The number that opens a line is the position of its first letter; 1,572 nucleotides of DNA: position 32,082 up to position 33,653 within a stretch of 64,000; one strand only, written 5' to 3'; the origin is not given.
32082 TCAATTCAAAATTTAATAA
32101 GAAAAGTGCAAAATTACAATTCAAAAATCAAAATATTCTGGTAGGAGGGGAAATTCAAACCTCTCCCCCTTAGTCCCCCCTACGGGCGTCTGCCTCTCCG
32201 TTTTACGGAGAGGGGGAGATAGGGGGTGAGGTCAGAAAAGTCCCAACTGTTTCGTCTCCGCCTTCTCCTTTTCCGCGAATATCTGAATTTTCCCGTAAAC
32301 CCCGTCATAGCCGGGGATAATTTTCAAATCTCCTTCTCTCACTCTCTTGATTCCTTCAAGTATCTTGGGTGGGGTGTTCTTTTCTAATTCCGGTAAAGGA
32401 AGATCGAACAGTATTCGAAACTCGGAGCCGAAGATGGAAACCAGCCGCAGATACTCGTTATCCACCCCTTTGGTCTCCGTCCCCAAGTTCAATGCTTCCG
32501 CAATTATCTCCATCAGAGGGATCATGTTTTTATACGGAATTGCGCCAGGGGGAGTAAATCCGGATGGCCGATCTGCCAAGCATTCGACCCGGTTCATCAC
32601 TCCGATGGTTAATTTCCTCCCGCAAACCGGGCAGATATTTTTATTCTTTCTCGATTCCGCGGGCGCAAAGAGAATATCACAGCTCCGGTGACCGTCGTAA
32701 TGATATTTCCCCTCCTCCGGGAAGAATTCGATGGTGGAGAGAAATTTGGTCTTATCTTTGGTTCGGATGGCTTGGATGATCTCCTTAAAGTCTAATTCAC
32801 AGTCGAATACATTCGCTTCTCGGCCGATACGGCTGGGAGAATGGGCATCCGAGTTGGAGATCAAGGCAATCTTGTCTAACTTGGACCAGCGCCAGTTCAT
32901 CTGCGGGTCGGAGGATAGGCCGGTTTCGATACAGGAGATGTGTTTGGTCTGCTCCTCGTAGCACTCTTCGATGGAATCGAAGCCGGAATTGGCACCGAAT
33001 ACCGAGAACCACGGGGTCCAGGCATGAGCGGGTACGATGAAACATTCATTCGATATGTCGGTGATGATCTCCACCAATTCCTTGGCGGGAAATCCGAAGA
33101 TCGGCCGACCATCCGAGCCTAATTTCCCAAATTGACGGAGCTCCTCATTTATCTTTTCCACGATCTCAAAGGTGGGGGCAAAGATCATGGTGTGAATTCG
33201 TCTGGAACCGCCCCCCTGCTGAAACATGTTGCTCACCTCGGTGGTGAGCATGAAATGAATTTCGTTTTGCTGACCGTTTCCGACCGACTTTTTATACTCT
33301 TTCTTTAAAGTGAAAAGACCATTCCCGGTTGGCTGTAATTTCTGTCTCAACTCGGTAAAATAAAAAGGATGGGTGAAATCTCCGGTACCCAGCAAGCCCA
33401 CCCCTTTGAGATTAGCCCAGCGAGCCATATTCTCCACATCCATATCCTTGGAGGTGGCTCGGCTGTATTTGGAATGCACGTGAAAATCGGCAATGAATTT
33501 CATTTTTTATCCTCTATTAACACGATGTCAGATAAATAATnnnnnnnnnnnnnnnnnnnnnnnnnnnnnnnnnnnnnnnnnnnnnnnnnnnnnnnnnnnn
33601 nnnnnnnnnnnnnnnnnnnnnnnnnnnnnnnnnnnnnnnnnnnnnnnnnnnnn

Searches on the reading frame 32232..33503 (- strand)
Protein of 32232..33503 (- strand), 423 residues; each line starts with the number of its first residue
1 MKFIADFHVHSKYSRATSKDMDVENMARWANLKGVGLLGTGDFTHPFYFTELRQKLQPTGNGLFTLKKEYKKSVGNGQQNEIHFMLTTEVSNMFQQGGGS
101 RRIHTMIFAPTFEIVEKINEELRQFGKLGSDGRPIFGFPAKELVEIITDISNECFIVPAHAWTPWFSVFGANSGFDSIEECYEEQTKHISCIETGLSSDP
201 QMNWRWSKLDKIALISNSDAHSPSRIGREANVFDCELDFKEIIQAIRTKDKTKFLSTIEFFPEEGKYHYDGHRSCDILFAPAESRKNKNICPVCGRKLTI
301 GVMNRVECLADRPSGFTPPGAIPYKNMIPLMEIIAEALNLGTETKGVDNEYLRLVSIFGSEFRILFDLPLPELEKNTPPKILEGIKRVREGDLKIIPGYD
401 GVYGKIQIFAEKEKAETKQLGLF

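Call 12: search_protein_families(library=pfam, proteins=[window:32232-33503:-], max_evalue=0.001)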
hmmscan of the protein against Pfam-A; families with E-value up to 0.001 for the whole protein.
window:32232-33503:- (423 aa): 1 family
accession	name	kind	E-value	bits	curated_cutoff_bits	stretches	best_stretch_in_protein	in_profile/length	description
PF13263.12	PHP_C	-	4.1e-05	23.5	21.3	1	205-248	9-53/56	PHP-associated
